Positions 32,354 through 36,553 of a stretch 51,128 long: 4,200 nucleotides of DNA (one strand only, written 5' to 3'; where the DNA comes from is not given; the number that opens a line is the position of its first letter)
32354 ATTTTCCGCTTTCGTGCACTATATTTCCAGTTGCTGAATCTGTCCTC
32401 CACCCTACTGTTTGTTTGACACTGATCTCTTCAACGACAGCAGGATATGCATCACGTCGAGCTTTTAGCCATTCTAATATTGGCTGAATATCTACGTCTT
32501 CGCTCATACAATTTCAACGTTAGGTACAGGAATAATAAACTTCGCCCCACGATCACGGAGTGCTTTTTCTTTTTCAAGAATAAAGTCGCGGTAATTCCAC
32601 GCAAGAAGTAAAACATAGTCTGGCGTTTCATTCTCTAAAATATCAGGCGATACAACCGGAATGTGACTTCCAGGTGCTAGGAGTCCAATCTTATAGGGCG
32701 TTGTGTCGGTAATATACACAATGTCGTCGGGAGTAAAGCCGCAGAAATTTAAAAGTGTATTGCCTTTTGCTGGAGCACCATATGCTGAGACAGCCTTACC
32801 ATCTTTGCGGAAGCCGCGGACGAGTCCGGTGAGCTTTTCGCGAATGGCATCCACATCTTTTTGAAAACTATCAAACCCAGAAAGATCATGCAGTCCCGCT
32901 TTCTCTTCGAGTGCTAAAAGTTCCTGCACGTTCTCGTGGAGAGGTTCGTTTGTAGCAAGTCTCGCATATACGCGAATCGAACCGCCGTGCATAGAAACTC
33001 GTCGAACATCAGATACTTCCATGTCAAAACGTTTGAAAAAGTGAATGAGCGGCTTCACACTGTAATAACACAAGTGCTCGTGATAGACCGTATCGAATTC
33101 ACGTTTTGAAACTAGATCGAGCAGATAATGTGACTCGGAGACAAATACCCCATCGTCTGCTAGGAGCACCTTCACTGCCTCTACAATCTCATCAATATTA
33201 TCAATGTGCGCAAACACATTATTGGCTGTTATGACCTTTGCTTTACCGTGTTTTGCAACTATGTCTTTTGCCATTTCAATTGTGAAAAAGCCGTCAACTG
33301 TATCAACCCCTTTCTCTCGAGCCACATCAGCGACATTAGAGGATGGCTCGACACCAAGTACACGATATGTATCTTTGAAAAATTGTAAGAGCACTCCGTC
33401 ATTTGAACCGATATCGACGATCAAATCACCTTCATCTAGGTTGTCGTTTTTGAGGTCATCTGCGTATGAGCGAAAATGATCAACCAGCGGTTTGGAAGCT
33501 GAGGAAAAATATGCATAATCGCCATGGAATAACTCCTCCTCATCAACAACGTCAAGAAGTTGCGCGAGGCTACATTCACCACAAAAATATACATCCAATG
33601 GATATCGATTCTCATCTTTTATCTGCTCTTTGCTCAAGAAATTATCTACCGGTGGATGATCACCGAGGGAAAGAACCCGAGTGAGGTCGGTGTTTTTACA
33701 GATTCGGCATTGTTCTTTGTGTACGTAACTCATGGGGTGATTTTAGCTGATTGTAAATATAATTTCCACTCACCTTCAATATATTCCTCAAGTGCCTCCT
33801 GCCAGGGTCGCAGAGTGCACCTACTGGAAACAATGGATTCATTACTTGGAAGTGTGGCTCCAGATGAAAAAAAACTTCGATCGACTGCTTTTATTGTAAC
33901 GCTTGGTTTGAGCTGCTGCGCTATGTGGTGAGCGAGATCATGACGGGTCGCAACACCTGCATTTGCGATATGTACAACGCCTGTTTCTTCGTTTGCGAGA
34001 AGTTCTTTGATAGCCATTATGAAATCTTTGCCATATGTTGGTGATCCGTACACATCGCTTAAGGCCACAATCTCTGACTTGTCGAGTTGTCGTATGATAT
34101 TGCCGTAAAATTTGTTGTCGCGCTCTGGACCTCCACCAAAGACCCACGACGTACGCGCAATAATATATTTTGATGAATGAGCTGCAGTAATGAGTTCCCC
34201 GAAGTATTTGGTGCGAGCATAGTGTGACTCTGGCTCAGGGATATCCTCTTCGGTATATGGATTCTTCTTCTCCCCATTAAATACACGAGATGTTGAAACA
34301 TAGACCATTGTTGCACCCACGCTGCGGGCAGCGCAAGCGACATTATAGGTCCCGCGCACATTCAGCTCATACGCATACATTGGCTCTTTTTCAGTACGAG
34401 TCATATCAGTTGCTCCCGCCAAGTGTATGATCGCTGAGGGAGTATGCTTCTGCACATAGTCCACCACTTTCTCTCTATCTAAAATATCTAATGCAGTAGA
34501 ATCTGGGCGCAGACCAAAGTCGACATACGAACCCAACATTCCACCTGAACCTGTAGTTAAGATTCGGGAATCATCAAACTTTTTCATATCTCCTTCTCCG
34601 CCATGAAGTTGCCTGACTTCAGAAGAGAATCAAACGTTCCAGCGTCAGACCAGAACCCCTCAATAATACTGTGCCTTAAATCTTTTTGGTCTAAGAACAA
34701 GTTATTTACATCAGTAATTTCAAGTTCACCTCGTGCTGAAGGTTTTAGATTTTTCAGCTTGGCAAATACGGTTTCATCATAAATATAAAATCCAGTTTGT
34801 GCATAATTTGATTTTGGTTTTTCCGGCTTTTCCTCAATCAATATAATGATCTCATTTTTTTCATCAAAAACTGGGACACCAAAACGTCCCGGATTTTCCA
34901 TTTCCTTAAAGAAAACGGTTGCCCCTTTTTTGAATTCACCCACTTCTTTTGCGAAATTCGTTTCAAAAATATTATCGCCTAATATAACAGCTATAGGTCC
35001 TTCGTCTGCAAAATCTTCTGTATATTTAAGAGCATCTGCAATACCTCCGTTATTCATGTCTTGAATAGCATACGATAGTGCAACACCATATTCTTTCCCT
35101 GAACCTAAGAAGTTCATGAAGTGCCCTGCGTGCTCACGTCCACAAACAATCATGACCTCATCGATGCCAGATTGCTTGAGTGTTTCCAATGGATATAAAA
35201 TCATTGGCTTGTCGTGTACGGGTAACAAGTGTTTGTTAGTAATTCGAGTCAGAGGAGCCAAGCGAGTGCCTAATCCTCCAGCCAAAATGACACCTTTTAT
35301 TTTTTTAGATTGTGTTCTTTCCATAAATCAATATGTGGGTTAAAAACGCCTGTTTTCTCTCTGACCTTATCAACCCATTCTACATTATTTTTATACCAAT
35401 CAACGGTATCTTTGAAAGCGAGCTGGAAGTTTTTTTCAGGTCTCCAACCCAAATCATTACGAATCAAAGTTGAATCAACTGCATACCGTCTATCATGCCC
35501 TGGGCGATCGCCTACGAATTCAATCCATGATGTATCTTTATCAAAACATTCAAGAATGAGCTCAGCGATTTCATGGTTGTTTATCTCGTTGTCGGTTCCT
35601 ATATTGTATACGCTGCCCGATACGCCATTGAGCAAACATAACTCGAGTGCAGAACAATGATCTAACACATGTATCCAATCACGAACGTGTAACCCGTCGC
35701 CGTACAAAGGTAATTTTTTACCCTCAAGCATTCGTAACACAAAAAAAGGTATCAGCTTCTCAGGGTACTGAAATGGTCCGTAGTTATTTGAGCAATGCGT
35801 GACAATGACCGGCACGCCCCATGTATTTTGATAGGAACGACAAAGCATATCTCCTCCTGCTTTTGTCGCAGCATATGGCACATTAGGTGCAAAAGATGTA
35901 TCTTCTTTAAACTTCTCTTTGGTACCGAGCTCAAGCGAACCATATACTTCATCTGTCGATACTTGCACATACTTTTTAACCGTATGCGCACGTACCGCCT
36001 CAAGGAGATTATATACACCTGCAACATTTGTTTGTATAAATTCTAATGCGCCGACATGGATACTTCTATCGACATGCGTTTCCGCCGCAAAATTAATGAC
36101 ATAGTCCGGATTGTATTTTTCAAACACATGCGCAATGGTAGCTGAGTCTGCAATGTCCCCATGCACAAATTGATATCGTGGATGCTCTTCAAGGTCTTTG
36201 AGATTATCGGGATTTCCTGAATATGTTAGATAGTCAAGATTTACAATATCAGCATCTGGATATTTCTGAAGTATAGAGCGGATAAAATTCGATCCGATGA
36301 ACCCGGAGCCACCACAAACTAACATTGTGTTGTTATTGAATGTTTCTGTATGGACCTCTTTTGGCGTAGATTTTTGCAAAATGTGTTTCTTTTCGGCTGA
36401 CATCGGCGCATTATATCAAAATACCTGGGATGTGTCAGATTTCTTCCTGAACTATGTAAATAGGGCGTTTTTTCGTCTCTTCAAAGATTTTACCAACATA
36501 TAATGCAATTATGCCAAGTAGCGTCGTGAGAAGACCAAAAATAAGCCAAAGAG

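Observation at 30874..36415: Antibiotic-style dTDP-2,6-dideoxy-3-C-methylhexose (mycarose-like) operon in a surface-glycan locus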

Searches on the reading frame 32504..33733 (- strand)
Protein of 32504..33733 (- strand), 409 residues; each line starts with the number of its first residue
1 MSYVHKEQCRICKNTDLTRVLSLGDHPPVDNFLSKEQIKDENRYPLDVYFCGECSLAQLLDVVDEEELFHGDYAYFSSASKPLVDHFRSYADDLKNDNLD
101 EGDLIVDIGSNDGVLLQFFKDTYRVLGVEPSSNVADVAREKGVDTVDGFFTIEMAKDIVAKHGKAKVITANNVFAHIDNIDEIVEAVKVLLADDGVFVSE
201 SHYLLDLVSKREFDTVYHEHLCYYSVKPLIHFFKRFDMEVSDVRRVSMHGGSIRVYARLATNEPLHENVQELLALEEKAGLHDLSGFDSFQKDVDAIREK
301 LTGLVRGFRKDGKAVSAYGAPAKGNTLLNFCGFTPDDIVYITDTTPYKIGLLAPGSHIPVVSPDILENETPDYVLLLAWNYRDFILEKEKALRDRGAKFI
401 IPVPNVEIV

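Call 3: search_protein_families(library=pfam, proteins=[window:32504-33733:-])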
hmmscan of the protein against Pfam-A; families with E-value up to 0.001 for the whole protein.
window:32504-33733:- (409 aa): 6 families
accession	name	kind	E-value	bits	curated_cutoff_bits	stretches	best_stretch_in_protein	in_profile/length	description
PF08484.17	Methyltransf_14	-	2.1e-55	187.3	23.5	1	248-404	2-160/160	C-methyltransferase C-terminal domain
PF08421.16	Methyltransf_13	-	6.6e-21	74.7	31.3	1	9-69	1-62/62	Putative zinc binding domain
PF13489.12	Methyltransf_23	-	4.6e-13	49.7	27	1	99-240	20-161/164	Methyltransferase domain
PF08242.18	Methyltransf_12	-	5.4e-09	37.1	30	1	106-197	1-98/98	Methyltransferase domain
PF08241.18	Methyltransf_11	-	7.2e-06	27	21.2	1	106-198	1-94/95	Methyltransferase domain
PF13649.12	Methyltransf_25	-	3.6e-05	24.8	27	1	105-195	1-97/97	Methyltransferase domain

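Call 4: search_protein_families(library=ncbifam, proteins=[window:32504-33733:-])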
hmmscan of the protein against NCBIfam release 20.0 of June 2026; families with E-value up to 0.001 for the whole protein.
window:32504-33733:- (409 aa): 1 family
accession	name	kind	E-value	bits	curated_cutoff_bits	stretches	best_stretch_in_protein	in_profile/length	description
TIGR01983.1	UbiG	equivalog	7.1e-05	22.2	102.95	1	97-197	46-149/228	bifunctional 2-polyprenyl-6-hydroxyphenol methylase/3-demethylubiquinol 3-O-methyltransferase UbiG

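Call 12: search_solved_structures(query=window:32504-33733:-, max_evalue=0.001)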
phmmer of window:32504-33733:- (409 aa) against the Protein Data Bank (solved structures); distinct sequences matched with E-value up to 0.001: 11.
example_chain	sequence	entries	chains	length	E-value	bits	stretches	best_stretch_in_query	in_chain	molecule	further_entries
4rv9_A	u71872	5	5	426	3.4e-98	332.3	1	8-408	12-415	D-mycarose 3-C-methyltransferase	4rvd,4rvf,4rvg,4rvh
3ndi_A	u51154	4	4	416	3.5e-81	276.2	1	8-408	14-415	Methyltransferase | TcaB9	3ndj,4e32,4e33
4e2y_A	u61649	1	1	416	9e-81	274.9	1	8-408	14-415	TcaB9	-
4e31_A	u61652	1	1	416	1.2e-80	274.4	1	8-408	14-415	TcaB9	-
4e2x_A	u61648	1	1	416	1.2e-80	274.4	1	8-408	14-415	TcaB9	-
4e2z_A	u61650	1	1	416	3.3e-80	273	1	8-408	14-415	TcaB9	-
4e2w_A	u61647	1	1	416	3.3e-80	273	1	8-408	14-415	TcaB9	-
4e30_A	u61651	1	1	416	8.5e-80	271.7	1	8-408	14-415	TcaB9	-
5t64_A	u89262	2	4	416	2.6e-79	270.1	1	8-408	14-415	Sugar 3-C-methyl transferase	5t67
5t6b_A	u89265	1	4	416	4.8e-78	265.9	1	8-408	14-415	Sugar 3-C-methyl transferase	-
2avn_A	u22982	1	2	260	0.00013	24.1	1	103-201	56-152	ubiquinone/menaquinone biosynthesis methyltransferase-related protein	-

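Call 48: search_solved_structures(query=window:32504-33733:-, max_evalue=1e-60, show_alignments=2)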
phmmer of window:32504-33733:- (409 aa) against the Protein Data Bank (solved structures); distinct sequences matched with E-value up to 1e-60: 10.
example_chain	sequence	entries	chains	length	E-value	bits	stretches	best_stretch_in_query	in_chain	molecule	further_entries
4rv9_A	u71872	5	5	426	3.4e-98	332.3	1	8-408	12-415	D-mycarose 3-C-methyltransferase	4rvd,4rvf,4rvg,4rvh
3ndi_A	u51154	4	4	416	3.5e-81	276.2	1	8-408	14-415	Methyltransferase | TcaB9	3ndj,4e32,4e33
4e2y_A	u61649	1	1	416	9e-81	274.9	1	8-408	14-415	TcaB9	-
4e31_A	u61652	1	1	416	1.2e-80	274.4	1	8-408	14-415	TcaB9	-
4e2x_A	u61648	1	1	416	1.2e-80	274.4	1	8-408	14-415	TcaB9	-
4e2z_A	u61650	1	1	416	3.3e-80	273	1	8-408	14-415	TcaB9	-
4e2w_A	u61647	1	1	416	3.3e-80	273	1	8-408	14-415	TcaB9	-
4e30_A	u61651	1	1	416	8.5e-80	271.7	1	8-408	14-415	TcaB9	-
5t64_A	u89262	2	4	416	2.6e-79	270.1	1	8-408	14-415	Sugar 3-C-methyl transferase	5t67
5t6b_A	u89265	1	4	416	4.8e-78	265.9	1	8-408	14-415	Sugar 3-C-methyl transferase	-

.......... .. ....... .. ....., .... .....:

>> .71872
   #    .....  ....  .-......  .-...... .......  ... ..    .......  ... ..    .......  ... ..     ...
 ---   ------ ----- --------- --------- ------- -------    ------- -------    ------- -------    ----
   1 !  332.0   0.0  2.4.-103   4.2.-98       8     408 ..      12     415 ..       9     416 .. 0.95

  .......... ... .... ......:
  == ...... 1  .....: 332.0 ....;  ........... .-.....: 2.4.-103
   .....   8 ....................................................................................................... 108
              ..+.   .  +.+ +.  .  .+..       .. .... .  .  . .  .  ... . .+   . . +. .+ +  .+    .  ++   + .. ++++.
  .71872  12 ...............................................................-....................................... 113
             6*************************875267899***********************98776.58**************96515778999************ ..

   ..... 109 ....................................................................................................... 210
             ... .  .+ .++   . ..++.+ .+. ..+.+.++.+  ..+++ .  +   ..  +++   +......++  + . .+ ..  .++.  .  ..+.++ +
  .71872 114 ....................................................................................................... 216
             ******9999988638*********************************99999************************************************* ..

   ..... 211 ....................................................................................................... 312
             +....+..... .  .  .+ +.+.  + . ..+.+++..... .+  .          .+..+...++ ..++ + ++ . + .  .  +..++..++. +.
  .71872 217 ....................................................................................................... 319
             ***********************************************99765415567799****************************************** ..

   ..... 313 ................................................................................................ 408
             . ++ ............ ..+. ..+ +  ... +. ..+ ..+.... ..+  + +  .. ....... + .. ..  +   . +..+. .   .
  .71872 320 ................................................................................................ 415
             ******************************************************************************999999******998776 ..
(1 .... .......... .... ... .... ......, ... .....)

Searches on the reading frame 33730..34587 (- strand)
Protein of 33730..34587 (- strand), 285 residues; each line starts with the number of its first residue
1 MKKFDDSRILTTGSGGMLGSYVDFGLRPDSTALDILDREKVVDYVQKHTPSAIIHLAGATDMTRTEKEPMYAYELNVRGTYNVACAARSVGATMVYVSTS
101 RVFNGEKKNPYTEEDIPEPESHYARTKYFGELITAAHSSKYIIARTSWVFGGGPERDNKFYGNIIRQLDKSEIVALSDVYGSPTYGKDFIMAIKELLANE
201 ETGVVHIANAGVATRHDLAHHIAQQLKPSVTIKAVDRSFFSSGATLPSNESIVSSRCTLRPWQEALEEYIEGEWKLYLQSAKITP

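Call 3: search_protein_families(library=pfam, proteins=[window:33730-34587:-])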
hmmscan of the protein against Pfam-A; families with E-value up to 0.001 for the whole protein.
window:33730-34587:- (285 aa): 6 families
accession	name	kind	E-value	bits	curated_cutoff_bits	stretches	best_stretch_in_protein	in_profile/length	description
PF04321.23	RmlD_sub_bind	-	1.9e-53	181.9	27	1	8-271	2-283/287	RmlD substrate binding domain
PF01370.27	Epimerase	-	1.2e-22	80.9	20.9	1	31-199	46-227/240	NAD dependent epimerase/dehydratase family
PF16363.11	GDP_Man_Dehyd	-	6.5e-19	69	27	1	33-221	59-261/332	GDP-mannose 4,6 dehydratase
PF01073.25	3Beta_HSD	-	2.3e-08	33.9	22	1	32-197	51-233/280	3-beta hydroxysteroid dehydrogenase/isomerase family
PF07993.18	NAD_binding_4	-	1.1e-07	31.7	20.1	1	51-155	90-210/258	Male sterility protein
PF02719.21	Polysacc_synt_2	-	6.9e-07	29.2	20.2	1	33-102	61-131/293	Polysaccharide biosynthesis protein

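Call 4: search_protein_families(library=ncbifam, proteins=[window:33730-34587:-])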
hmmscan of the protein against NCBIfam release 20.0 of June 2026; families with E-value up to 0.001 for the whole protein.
window:33730-34587:- (285 aa): 14 families
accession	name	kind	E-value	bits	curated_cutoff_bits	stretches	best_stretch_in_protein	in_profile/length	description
TIGR01214.1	rmlD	equivalog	2.8e-53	180.8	224.05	1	8-271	1-283/285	dTDP-4-dehydrorhamnose reductase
NF007440.0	PRK09987.1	equivalog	9e-27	94.1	308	1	22-249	27-263/299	dTDP-4-dehydrorhamnose reductase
TIGR01179.1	galE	equivalog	3e-14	52.6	262.3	1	33-137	54-159/332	UDP-glucose 4-epimerase GalE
TIGR02622.1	CDP_4_6_dhtase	equivalog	6e-13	48.7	278.45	1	31-175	59-217/352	CDP-glucose 4,6-dehydratase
TIGR01181.1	dTDP_gluc_dehyt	equivalog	2.8e-11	43.1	365.1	1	33-173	57-204/321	dTDP-glucose 4,6-dehydratase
NF007956.0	PRK10675.1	subfamily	1.8e-08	33.9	394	1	28-133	52-159/338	UDP-glucose 4-epimerase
TIGR04180.1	EDH_00030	hypoth_equivalog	1.5e-07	30.8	475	1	34-232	57-262/297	NAD-dependent 4,6-dehydratase LegB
NF011728.1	PRK15181.1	equivalog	8.1e-07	28.4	760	1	52-142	93-184/348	Vi polysaccharide biosynthesis UDP-N-acetylglucosaminuronic acid C-4 epimerase TviC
NF043036.1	ErythonDh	equivalog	9e-07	28.4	325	1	29-140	55-166/321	D-erythronate dehydrogenase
TIGR02197.1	heptose_epim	equivalog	1.2e-05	24.6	274.6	1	32-129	46-144/316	ADP-glyceromanno-heptose 6-epimerase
NF007582.0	PRK10217.1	equivalog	2.9e-05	23.3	698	1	32-96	57-121/355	dTDP-glucose 4,6-dehydratase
NF007490.0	PRK10084.1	subfamily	0.00015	20.9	649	1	32-145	56-171/361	dTDP-glucose 4,6-dehydratase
TIGR03466.1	HpnA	hypoth_equivalog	0.0003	19.8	367.65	1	51-132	66-150/327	hopanoid-associated sugar epimerase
TIGR01746.1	Thioester-redct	subfamily_domain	0.00031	20.1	213.35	1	51-136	90-179/371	thioester reductase domain-containing protein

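Call 14: search_solved_structures(query=window:33730-34587:-, max_evalue=1e-10)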
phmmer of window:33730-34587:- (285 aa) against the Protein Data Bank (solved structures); distinct sequences matched with E-value up to 1e-10: 13.
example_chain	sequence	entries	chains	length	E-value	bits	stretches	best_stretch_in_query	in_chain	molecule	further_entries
5u9c_A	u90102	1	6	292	2.1e-38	135.5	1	8-255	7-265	dTDP-4-dehydrorhamnose Reductase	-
3sc6_A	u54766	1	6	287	2.8e-34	122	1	7-268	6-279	dTDP-4-dehydrorhamnose reductase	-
8g22_A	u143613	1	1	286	5.7e-32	114.5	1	7-273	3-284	dTDP-4-dehydrorhamnose reductase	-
1vl0_A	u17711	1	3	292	1.6e-28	103.2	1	8-271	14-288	DTDP-4-dehydrorhamnose reductase, rfbD ortholog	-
4wpg_A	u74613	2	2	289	6.6e-27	97.9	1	9-271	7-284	dTDP-4-dehydrorhamnose reductase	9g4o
2ggs_A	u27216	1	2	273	8.3e-24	87.7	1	32-256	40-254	273aa long hypothetical dTDP-4-dehydrorhamnose reductase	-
1kbz_A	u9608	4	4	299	7.7e-22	81.3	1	34-250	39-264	dTDP-glucose oxidoreductase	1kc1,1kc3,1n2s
4ndn_E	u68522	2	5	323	1.8e-14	57.1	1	26-225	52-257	Methionine adenosyltransferase 2 subunit beta | Isoform 2 of Methionine adenosyltransferase 2 subunit beta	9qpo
4ktt_E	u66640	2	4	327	1.8e-14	57.1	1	26-225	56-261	Methionine adenosyltransferase 2 subunit beta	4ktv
30gd_E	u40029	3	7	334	2e-14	57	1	26-225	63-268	Isoform 1 of Methionine adenosyltransferase 2 subunit beta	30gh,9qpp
2ydx_A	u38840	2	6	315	2.1e-14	56.9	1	27-225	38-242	METHIONINE ADENOSYLTRANSFERASE 2 SUBUNIT BETA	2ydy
8ctr_A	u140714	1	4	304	3.4e-14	56.2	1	33-227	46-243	dTDP-4-dehydrorhamnose reductase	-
9gpi_D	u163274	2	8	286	4.9e-12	49.1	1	9-150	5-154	dTDP-4-dehydrorhamnose reductase, putative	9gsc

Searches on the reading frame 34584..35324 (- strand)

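Call 3: search_protein_families(library=pfam, proteins=[window:34584-35324:-])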
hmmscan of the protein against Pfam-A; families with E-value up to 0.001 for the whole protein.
window:34584-35324:- (246 aa): 3 families
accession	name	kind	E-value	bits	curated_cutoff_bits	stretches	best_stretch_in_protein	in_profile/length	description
PF00483.29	NTP_transferase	-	4.9e-55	187.2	21.2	1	10-242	1-243/245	Nucleotidyl transferase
PF12804.13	NTP_transf_3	-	1.3e-11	45.3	27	1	11-120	1-98/160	MobA-like NTP transferase domain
PF02348.25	CTP_transf_3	-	0.00084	19.6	22.6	0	26-64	11-50/217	Cytidylyltransferase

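Call 4: search_protein_families(library=ncbifam, proteins=[window:34584-35324:-])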
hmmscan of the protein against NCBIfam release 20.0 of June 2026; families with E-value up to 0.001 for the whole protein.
window:34584-35324:- (246 aa): 40 families (the best 25 are shown)
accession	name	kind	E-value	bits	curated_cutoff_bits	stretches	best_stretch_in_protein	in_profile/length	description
TIGR01207.1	rmlA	equivalog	5.3e-70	235.8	360.65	1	10-242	1-237/286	glucose-1-phosphate thymidylyltransferase RfbA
NF012024.0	PRK15480.1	equivalog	3.5e-62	210.2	588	1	7-243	2-242/292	glucose-1-phosphate thymidylyltransferase RfbA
TIGR01208.1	rmlA_long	equivalog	1.4e-57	195.2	320.25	1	10-240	1-233/353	glucose-1-phosphate thymidylyltransferase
TIGR03992.1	Arch_glmU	subfamily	3.9e-45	154.4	292.1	1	10-236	2-222/393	bifunctional sugar-1-phosphate nucleotidylyltransferase/acetyltransferase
NF041313.1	UDPGP_AglF_Halo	equivalog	8.9e-35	120.2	400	1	10-214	2-206/234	UTP--glucose-1-phosphate uridylyltransferase AglF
NF041173.1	Sug_nt_acttase_Thmprot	equivalog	1.8e-31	109.5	600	1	10-235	2-221/405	bifunctional sugar-1-phosphate nucleotidylyltransferase/acetyltransferase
TIGR01099.1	galU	equivalog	2.4e-24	86.3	326.8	2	10-65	3-58/261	UTP--glucose-1-phosphate uridylyltransferase GalU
NF052502.1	man1P_GTase_Rv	exception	9.2e-21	74.1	440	1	11-236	3-225/352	mannose-1-phosphate guanylyltransferase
NF045761.1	NAMPUrTaseMurU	equivalog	1.7e-19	70.6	250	1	10-234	2-220/226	N-acetylmuramate alpha-1-phosphate uridylyltransferase MurU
NF003670.0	PRK05293.1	equivalog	7.4e-18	64.6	470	1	7-237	3-254/382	glucose-1-phosphate adenylyltransferase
NF049965.1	GlMnHpPGnyltfHddC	equivalog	2.2e-15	56.9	300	1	10-191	2-176/221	D-glycero-D-manno-heptose 1-phosphate guanosyltransferase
NF010934.1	PRK14354.1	equivalog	2.9e-14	52.4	450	1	11-215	2-207/447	bifunctional UDP-N-acetylglucosamine diphosphorylase/glucosamine-1-phosphate N-acetyltransferase GlmU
TIGR02623.1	G1P_cyt_trans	equivalog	1.4e-13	50.9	300.25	2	9-64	1-56/255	glucose-1-phosphate cytidylyltransferase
NF009928.0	PRK13389.1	equivalog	2e-13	50.2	548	1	4-61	4-61/302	UTP--glucose-1-phosphate uridylyltransferase GalU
TIGR01173.1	glmU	equivalog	1.5e-12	47.1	366.85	1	12-213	4-205/452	bifunctional UDP-N-acetylglucosamine diphosphorylase/glucosamine-1-phosphate N-acetyltransferase GlmU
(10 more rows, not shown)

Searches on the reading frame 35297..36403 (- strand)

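Call 3: search_protein_families(library=pfam, proteins=[window:35297-36403:-])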
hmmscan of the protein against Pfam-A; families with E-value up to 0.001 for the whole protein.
window:35297-36403:- (368 aa): 7 families
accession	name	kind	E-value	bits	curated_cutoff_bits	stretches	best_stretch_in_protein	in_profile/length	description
PF16363.11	GDP_Man_Dehyd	-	8.4e-75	252.7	27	1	28-331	1-330/332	GDP-mannose 4,6 dehydratase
PF01370.27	Epimerase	-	1.3e-60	205.2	20.9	1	27-269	1-240/240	NAD dependent epimerase/dehydratase family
PF02719.21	Polysacc_synt_2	-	8.1e-18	65.1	20.2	1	28-156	2-134/293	Polysaccharide biosynthesis protein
PF04321.23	RmlD_sub_bind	-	4.1e-14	52.8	27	1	27-195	3-143/287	RmlD substrate binding domain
PF01073.25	3Beta_HSD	-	9.8e-12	44.9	22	1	28-160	1-126/280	3-beta hydroxysteroid dehydrogenase/isomerase family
PF07993.18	NAD_binding_4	-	4.5e-11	42.8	20.1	1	30-205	2-205/258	Male sterility protein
PF13460.12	NAD_binding_10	-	2.2e-08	34.7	27.2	1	31-165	1-117/184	NAD(P)H-binding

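Call 4: search_protein_families(library=ncbifam, proteins=[window:35297-36403:-])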
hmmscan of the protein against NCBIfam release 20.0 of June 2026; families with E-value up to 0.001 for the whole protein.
window:35297-36403:- (368 aa): 29 families (the best 25 are shown)
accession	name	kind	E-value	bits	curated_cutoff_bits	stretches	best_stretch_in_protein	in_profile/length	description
TIGR01181.1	dTDP_gluc_dehyt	equivalog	3.1e-132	440.5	365.1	1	27-346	2-320/321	dTDP-glucose 4,6-dehydratase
NF007490.0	PRK10084.1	subfamily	2.1e-102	342.8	649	1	27-351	3-348/361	dTDP-glucose 4,6-dehydratase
NF007582.0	PRK10217.1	equivalog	2e-91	306.7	698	1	26-349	3-343/355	dTDP-glucose 4,6-dehydratase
TIGR01179.1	galE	equivalog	2.8e-37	128.3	262.3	1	27-341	2-329/332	UDP-glucose 4-epimerase GalE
TIGR04180.1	EDH_00030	hypoth_equivalog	3.9e-37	127.9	475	1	28-323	2-295/297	NAD-dependent 4,6-dehydratase LegB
TIGR02622.1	CDP_4_6_dhtase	equivalog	4.5e-27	95.1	278.45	1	22-346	2-339/352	CDP-glucose 4,6-dehydratase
NF007956.0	PRK10675.1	subfamily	1.3e-22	80.4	394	1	27-340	3-332/338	UDP-glucose 4-epimerase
TIGR01472.1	gmd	equivalog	2.3e-17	63.2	415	1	73-295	52-276/342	GDP-mannose 4,6-dehydratase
TIGR03589.1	PseB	equivalog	2.6e-16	59.5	407.75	1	22-177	2-152/324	UDP-N-acetylglucosamine 4,6-dehydratase (inverting)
TIGR02197.1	heptose_epim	equivalog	7.3e-16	58.2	274.6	1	27-338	1-314/316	ADP-glyceromanno-heptose 6-epimerase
NF011728.1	PRK15181.1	equivalog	2.3e-15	56.4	760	1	25-339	16-339/348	Vi polysaccharide biosynthesis UDP-N-acetylglucosaminuronic acid C-4 epimerase TviC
NF047922.1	GDPFucSynFcl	equivalog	1.5e-14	54.2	500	1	83-341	38-305/308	GDP-L-fucose synthase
TIGR01214.1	rmlD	equivalog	7.4e-13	48.2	224.05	1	27-286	2-225/285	dTDP-4-dehydrorhamnose reductase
NF008872.0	PRK11908.1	equivalog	1.3e-11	44.1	294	1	27-341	4-339/349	bifunctional UDP-4-keto-pentose/UDP-xylose synthase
TIGR03466.1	HpnA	hypoth_equivalog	2.2e-11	43.2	367.65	1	26-272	2-232/327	hopanoid-associated sugar epimerase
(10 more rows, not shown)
